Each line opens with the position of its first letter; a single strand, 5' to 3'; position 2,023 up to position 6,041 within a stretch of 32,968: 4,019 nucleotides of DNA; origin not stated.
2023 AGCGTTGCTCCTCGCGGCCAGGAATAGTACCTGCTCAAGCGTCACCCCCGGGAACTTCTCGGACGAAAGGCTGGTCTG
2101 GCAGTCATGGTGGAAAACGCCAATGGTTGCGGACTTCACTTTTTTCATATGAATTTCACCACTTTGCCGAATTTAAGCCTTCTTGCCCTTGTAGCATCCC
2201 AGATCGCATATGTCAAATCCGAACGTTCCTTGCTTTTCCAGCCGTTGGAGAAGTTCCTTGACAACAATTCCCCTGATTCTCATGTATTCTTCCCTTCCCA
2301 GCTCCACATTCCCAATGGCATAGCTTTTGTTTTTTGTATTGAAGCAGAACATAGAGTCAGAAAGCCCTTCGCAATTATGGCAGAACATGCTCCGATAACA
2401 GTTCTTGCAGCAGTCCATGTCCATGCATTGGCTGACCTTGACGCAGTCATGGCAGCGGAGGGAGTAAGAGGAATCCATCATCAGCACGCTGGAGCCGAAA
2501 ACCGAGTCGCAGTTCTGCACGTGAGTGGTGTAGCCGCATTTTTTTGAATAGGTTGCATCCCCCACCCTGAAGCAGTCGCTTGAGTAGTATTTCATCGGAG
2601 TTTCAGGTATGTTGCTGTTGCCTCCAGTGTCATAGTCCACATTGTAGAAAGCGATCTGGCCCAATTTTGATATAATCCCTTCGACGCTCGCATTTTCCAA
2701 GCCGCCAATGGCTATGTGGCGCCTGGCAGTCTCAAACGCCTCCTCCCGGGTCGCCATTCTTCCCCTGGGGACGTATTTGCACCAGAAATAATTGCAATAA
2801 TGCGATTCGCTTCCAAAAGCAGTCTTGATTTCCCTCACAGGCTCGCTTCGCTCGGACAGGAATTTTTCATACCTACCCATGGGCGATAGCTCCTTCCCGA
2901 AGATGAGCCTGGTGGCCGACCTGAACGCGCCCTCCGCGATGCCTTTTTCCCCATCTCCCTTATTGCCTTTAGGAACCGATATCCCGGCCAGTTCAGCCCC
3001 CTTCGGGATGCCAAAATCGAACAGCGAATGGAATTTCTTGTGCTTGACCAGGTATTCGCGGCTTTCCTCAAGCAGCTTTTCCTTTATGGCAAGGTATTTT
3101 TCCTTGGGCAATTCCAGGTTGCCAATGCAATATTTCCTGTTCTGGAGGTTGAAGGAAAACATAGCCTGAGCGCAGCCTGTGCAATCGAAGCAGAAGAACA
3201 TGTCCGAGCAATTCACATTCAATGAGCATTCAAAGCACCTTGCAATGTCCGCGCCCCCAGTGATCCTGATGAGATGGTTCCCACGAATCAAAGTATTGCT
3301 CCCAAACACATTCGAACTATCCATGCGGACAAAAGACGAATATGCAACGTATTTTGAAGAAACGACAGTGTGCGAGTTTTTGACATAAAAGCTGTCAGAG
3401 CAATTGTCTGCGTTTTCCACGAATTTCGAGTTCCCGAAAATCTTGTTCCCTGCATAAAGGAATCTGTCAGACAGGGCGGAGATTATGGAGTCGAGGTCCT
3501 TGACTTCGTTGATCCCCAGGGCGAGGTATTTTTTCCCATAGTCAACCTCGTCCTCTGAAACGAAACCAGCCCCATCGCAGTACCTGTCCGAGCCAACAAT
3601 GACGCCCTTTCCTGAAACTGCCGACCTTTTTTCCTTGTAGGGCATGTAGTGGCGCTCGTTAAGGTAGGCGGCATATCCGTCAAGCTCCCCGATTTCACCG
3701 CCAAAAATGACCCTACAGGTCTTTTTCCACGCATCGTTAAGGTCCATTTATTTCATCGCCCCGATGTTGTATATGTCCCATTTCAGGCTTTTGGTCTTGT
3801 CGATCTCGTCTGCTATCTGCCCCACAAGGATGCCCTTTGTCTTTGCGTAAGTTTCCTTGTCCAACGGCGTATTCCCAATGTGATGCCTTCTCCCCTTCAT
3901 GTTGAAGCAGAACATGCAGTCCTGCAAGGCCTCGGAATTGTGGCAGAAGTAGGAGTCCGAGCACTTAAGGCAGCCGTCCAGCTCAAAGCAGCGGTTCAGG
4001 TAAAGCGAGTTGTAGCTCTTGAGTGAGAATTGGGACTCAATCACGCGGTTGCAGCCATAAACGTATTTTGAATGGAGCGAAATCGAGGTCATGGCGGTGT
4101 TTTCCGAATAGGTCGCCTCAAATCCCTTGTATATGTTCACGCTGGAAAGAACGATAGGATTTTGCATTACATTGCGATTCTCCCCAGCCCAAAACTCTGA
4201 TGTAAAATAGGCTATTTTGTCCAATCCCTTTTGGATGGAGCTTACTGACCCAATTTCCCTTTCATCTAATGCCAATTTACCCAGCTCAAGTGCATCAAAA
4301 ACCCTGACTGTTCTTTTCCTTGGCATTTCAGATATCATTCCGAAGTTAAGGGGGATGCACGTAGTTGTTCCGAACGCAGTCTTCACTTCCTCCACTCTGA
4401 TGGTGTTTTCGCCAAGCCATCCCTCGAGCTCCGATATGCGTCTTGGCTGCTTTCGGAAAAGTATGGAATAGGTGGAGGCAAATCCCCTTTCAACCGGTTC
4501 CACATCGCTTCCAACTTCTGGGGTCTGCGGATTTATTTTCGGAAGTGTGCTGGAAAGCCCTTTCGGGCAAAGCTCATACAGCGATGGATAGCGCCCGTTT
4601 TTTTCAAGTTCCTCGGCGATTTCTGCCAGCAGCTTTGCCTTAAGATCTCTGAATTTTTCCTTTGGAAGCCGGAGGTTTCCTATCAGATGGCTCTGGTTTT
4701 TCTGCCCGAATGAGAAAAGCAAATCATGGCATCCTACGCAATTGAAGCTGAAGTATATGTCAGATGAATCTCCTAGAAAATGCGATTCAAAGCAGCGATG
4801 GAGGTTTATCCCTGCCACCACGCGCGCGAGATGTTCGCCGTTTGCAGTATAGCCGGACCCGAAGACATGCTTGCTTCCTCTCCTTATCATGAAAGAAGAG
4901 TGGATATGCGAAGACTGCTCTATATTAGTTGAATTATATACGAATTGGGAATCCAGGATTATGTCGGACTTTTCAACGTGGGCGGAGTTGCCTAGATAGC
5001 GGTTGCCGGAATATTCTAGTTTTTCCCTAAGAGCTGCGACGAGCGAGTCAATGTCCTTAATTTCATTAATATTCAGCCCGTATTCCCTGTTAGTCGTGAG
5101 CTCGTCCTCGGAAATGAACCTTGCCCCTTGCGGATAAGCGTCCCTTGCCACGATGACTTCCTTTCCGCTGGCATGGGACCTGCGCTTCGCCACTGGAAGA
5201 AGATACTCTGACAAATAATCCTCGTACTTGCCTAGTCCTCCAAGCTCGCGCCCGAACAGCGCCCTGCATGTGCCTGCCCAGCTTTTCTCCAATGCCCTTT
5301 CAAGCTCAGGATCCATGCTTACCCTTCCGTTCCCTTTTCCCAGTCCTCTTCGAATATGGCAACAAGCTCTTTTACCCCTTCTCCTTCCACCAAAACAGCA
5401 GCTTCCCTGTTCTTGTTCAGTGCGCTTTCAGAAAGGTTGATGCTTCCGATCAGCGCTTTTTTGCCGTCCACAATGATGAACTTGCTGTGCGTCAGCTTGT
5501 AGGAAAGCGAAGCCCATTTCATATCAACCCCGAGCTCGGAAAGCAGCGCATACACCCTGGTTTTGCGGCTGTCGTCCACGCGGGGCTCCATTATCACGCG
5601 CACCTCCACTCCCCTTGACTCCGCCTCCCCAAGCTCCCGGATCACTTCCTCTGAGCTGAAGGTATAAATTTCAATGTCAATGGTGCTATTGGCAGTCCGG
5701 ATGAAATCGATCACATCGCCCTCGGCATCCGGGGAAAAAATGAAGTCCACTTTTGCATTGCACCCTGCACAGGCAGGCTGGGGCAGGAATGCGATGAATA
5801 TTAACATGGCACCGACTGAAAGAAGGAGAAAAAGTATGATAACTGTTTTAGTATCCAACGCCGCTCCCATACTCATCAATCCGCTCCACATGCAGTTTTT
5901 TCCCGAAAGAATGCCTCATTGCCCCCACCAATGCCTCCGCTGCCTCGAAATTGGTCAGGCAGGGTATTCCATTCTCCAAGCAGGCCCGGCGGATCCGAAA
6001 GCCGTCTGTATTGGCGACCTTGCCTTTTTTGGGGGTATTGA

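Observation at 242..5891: Three tandem paralogs of an unrecognised Cys-rich repeat protein, tightly coupled to a membrane-anchored PLD/Nuc nuclease: candidate undescribed system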

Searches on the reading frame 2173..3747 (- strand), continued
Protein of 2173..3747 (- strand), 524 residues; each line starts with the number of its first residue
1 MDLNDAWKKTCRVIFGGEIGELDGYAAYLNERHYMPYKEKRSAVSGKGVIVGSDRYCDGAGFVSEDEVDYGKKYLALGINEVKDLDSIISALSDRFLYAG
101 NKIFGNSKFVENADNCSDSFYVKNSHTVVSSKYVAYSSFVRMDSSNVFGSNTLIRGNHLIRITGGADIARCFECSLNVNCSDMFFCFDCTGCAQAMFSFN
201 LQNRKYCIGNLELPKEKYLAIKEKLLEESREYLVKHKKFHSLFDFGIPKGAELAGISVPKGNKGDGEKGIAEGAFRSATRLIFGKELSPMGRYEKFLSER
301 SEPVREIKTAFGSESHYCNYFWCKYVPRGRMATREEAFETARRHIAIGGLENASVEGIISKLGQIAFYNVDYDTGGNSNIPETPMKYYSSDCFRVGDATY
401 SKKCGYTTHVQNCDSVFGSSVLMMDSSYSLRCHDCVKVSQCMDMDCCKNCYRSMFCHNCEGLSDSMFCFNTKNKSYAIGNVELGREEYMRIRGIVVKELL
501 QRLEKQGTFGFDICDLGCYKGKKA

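Call 78: search_protein_families(library=pfam, proteins=[L149:5474-7012:+, L149:7009-7410:+, L149:7959-8618:+, L149:8629-9843:+, L149:9932-11149:+, L149:11164-11625:+, L149:11622-14342:+, L149:15315-19607:-, L149:3665-4957:-], max_evalue=0.001)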
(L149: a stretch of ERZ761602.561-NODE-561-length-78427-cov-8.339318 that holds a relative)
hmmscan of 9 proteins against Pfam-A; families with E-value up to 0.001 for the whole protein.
L149:5474-7012:+ (512 aa): 3 families
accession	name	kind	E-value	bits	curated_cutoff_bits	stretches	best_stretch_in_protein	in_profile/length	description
PF00239.26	Resolvase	-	4.2e-26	92.2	23.3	1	5-148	2-143/145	Resolvase, N terminal domain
PF07508.19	Recombinase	-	1.9e-15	57.4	21.1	1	172-258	2-99/102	Recombinase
PF13408.12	Zn_ribbon_recom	-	1.3e-06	29.1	25.3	1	277-318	6-53/58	Recombinase zinc beta ribbon domain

L149:7009-7410:+ (133 aa): 1 family
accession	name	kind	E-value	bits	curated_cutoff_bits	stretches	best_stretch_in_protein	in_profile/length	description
PF02452.23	PemK_toxin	-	1.1e-15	58.3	23.1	1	33-132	3-108/109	PemK-like, MazF-like toxin of type II toxin-antitoxin system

L149:7959-8618:+ (219 aa): 1 family
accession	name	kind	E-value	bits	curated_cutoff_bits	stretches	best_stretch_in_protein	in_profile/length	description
PF00857.26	Isochorismatase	-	5.2e-33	115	27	1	43-211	3-173/175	Isochorismatase domain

L149:8629-9843:+ (404 aa): 0 families

L149:9932-11149:+ (405 aa): 5 families
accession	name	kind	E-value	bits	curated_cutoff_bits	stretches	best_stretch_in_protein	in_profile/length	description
PF10412.15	TrwB_AAD_bind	-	8.2e-10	38.5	20.5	0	276-336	242-306/387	Type IV secretion-system coupling protein DNA-binding domain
PF12696.13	TraG-D_C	-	6e-06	26.6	22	1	280-341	1-67/126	TraM recognition site of TraD and TraG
PF13401.12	AAA_22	-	2.5e-05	25.1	27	0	33-71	7-45/130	AAA domain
PF13191.12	AAA_16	-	0.00083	20.3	32.6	0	18-52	11-45/167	AAA ATPase domain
PF01935.23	DUF87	-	0.00083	19.9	23.2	0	32-104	24-92/220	Helicase HerA, central domain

L149:11164-11625:+ (153 aa): 0 families

L149:11622-14342:+ (906 aa): 2 families
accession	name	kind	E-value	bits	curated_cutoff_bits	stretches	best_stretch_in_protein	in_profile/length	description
PF10412.15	TrwB_AAD_bind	-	3.5e-06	26.6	20.5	1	273-333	5-61/387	Type IV secretion-system coupling protein DNA-binding domain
PF01935.23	DUF87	-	0.00011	22.9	23.2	1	275-369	14-104/220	Helicase HerA, central domain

L149:15315-19607:- (1430 aa): 1 family
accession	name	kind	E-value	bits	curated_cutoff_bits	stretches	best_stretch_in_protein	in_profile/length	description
PF05593.20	RHS_repeat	-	1.2e-29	102.5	22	2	752-783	4-35/38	RHS Repeat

L149:3665-4957:- (430 aa): 1 family
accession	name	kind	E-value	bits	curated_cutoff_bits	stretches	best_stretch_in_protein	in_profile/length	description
PF00856.33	SET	-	2.4e-10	41.2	22.4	1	259-348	1-104/105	SET domain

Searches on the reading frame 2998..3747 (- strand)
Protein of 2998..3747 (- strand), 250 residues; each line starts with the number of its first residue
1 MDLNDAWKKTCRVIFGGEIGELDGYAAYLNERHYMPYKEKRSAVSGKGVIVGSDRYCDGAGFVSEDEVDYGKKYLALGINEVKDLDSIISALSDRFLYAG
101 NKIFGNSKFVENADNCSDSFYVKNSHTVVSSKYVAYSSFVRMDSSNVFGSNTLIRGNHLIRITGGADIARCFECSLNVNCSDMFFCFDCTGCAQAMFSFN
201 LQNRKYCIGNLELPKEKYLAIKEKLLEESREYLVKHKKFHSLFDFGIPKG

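Call 48: predict_structure(alignment_id=A3)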
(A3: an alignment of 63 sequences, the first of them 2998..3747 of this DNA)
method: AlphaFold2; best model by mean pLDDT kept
length: 250 residues; sequences in the alignment: 63
mean_pLDDT: 78.8   pTM: 0.79
mean pLDDT of the five models: 78.8, 73.4, 72.4, 72.2, 71.4
residues with pLDDT >= 90: 74; 70-90: 97; 50-70: 74; < 50: 5
segments of 3 or more residues with pLDDT < 50: none
pLDDT, mean of each block of 10 residues (from residue 1): 89 91 93 85 95 88 93 88 88 89 60 71 72 70 65 57 67 63 68 64 71 90 92 93 65
secondary structure, 60 per line:
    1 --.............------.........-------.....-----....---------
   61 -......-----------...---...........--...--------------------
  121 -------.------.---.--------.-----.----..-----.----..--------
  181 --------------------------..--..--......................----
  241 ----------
elements in order: H3-15 H22-30 E38-42 E48-51 E62-64 H85-95 E98-100 H215-236

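Call 51: fold_search(model_id=the predicted structure, library=pdb)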
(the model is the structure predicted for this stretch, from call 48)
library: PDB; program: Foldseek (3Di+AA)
matches with E <= 10: 21; with E <= 0.001: 0
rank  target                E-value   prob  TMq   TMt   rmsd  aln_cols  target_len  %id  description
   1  3j0l_T                3.8e+00  0.03  0.11  0.13   6.4        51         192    8  Core of mammalian 80S pre-ribosome in complex with tRNAs fitted to a 9.8A cryo-EM map: classic PRE state 1 (released 2011-11-16)
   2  8whx_h                4.5e+00  0.02  0.11  0.14   7.4        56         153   11  Cryo- EM structure of Mycobacterium smegmatis 70S ribosome and RafH. (released 2024-02-28)
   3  4v47_BG               5.5e+00  0.02  0.09  0.14   7.7        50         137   24  Real space refined coordinates of the 30S and 50S subunits fitted into the low resolution cryo-EM map of the EF-G.GTP (released 2014-07-09)
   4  2zm6_G                5.5e+00  0.01  0.10  0.13   8.1        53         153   17  Crystal structure of the Thermus thermophilus 30S ribosomal subunit (released 2009-04-14)
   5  5e38_C                6.2e+00  0.01  0.08  0.10  21.2       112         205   11  Structural basis of mapping the spontaneous mutations with 5-flourouracil in uracil phosphoribosyltransferase from Myc (released 2015-10-21)
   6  6jmk_B                6.6e+00  0.02  0.11  0.17   5.9        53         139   11  Ribosomal protein S7 from Mycobacterium tuberculosis (released 2019-03-20)
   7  8cf1_G                6.6e+00  0.01  0.11  0.14   7.5        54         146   22  Tetracycline bound to the 30S head (released 2023-07-26)
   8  7nhk_h                7.0e+00  0.01  0.10  0.14   7.5        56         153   11  LsaA, an antibiotic resistance ABCF, in complex with 70S ribosome from Enterococcus faecalis (released 2021-05-05)
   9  6xtx_7                7.0e+00  0.01  0.08  0.04  14.8        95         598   16  CryoEM structure of human CMG bound to ATPgammaS and DNA (released 2020-05-27)
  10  4mtn                  7.4e+00  0.02  0.09  0.06  11.7        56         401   11  Crystal structure of transcription termination factor NusA from Planctomyces limnophilus DSM 3776 (released 2013-10-02)
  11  8rif_2                7.4e+00  0.01  0.08  0.04  16.1       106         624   13  Cryo-EM structure of the MCM double hexamer loaded onto dsDNA. (released 2025-01-01)
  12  8uu5_g                7.9e+00  0.01  0.10  0.14   7.5        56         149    7  Cryo-EM structure of the Listeria innocua 70S ribosome (head-swiveled) in complex with pe/E-tRNA (structure I-B) (released 2024-02-28)
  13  9ozv_B                7.9e+00  0.01  0.09  0.11   9.4        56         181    9  Structure of the self-association domain of LDB2 (released 2025-07-30)
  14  8kg6_5                8.4e+00  0.01  0.08  0.03  15.7       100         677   12  Yeast replisome in state I (released 2023-12-06)
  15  8v45_A                8.4e+00  0.01  0.08  0.06  18.9       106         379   15  CryoEM structure of AriA-Ocr complex (released 2024-06-26)
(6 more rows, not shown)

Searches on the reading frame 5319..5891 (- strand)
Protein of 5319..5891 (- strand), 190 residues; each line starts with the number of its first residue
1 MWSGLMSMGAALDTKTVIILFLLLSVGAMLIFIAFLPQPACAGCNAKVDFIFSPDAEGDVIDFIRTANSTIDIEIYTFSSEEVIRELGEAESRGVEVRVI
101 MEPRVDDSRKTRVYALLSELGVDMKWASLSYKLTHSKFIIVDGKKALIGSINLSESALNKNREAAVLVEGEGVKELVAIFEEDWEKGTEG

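Call 3: search_protein_families(library=pfam, proteins=[window:5319-5891:-], max_evalue=1)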
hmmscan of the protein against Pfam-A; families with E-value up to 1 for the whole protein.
window:5319-5891:- (190 aa): 9 families
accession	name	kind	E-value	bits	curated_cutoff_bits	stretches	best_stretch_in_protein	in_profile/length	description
PF13091.12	PLDc_2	-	1e-26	93.7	27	1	61-184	2-132/132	PLD-like domain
PF07894.18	SACK1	-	4.2e-05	23.7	21.4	1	135-175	220-260/274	Scaffolding anchor of CK1 domain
PF00614.28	PLDc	-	6.2e-05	23.3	21.9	1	135-155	6-26/28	Phospholipase D Active site motif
PF17941.7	PP_kinase_C_1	-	0.00013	22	25.7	1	69-145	37-115/167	Polyphosphate kinase C-terminal domain 1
PF11495.14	Regulator_TrmB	-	0.0055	16.4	22.2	1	60-188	15-133/233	Archaeal transcriptional regulator TrmB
PF24402.1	iHKD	-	0.0096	16.5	27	1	86-127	8-48/111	Inactive HKD-Rease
PF09565.16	RE_NgoFVII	-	0.12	12.2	23.8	1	144-178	107-143/162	NgoFVII restriction endonuclease N-terminal PLD domain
PF13090.12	PP_kinase_C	-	0.14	12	25.8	1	68-102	28-62/172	Polyphosphate kinase C-terminal domain 2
PF05915.17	TMEM_230_134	-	0.19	12.3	26.8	1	14-36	47-69/119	Transmembrane proteins 230/134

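Call 4: search_protein_families(library=ncbifam, proteins=[window:5319-5891:-], max_evalue=1)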
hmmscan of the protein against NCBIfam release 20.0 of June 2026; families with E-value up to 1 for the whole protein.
window:5319-5891:- (190 aa): 14 families
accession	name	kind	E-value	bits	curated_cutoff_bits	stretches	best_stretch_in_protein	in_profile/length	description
NF038319.1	DISARM_DrmC_I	equivalog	1.1e-15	57.8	133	1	60-175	99-225/236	DISARM system phospholipase D-like protein DrmC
NF010490.0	PRK13912.1-1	equivalog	6.1e-13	49.2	211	1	53-167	28-138/159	nuclease NucT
NF010492.0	PRK13912.1-3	equivalog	7.7e-12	45.1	297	1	61-169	40-156/178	nuclease NucT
TIGR04265.1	bac_cardiolipin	equivalog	2.4e-09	36.7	290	1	51-188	125-281/483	cardiolipin synthase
NF008427.0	PRK11263.1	equivalog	3.3e-08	33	281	1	55-171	207-326/409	cardiolipin synthase ClsB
NF010493.0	PRK13912.1-4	equivalog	4e-08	33.4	351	1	17-169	4-149/171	nuclease NucT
NF010491.0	PRK13912.1-2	equivalog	1.4e-07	31.5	225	1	55-165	36-154/180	nuclease NucT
NF009107.0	PRK12452.1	equivalog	3.2e-06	26.2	787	1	62-186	157-479/509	cardiolipin synthase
TIGR03705.1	poly_P_kin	equivalog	0.0012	17.3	465.85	1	60-142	345-434/673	polyphosphate kinase 1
NF041068.1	DpdK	equivalog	0.012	15.2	100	1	87-169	71-151/167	phospholipase D-like domain-containing protein DpdK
NF003927.0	PRK05443.3-6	equivalog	0.018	13.4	1042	1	70-144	368-444/717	RNA degradosome polyphosphate kinase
NF003918.0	PRK05443.1-2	subfamily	0.025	12.7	691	1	71-141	379-451/697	RNA degradosome polyphosphate kinase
NF003921.0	PRK05443.2-2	subfamily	0.054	11.9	701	1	71-141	381-453/707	RNA degradosome polyphosphate kinase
NF001989.1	PRK00784.1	equivalog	0.11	11.1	273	1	81-152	233-303/480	cobyric acid synthase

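Call 9: search_protein_families(library=padloc, proteins=[window:5319-5891:-], max_evalue=1)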
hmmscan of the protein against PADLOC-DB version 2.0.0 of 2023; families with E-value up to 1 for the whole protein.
window:5319-5891:- (190 aa): 33 families (the best 25 are shown)
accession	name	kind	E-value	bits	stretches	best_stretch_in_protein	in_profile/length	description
PDLC02614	DrmC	-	7.8e-23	79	1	59-180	25-147/153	DrmC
PDLC02607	DrmC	-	3.4e-14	50.8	1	60-181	115-251/265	DrmC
PDLC02606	DrmC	-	2.6e-13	48.1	1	59-176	38-165/182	DrmC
PDLC02585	DrmC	-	3.7e-13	47.6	1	59-176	109-236/253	DrmC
PDLC02588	DrmC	-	6.9e-12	43.5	1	62-172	111-231/256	DrmC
PDLC02601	DrmC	-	1.8e-10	38.7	1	125-185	227-286/295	DrmC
PDLC02611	DrmC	-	5.8e-10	37.5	1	62-182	3-128/138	DrmC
PDLC02597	DrmC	-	9.4e-10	36.7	1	60-170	101-221/242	DrmC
PDLC02592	DrmC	-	1.1e-09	36.4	1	88-187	128-228/234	DrmC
PDLC02595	DrmC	-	1.4e-09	36.1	1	64-181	125-256/269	DrmC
PDLC02604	DrmC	-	4.4e-09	34.8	1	133-185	31-83/92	DrmC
PDLC02612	DrmC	-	1.1e-08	33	1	59-170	96-210/235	DrmC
PDLC02602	DrmC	-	1.3e-08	32.2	1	60-174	111-238/381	DrmC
PDLC02594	DrmC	-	3.2e-08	31.3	1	62-173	101-217/240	DrmC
PDLC02591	DrmC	-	1.1e-07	29.3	1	61-174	118-240/260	DrmC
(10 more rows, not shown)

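Call 29: search_protein_families(library=phrogs, proteins=[window:5319-5891:-], max_evalue=0.01)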
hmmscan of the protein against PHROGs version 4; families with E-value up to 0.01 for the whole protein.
window:5319-5891:- (190 aa): 2 families
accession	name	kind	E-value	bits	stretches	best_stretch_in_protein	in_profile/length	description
phrog_12711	-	unknown function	1.5e-18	68.2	1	30-185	7-158/162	-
phrog_17878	-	unknown function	2e-07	31.1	1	76-178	340-444/483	-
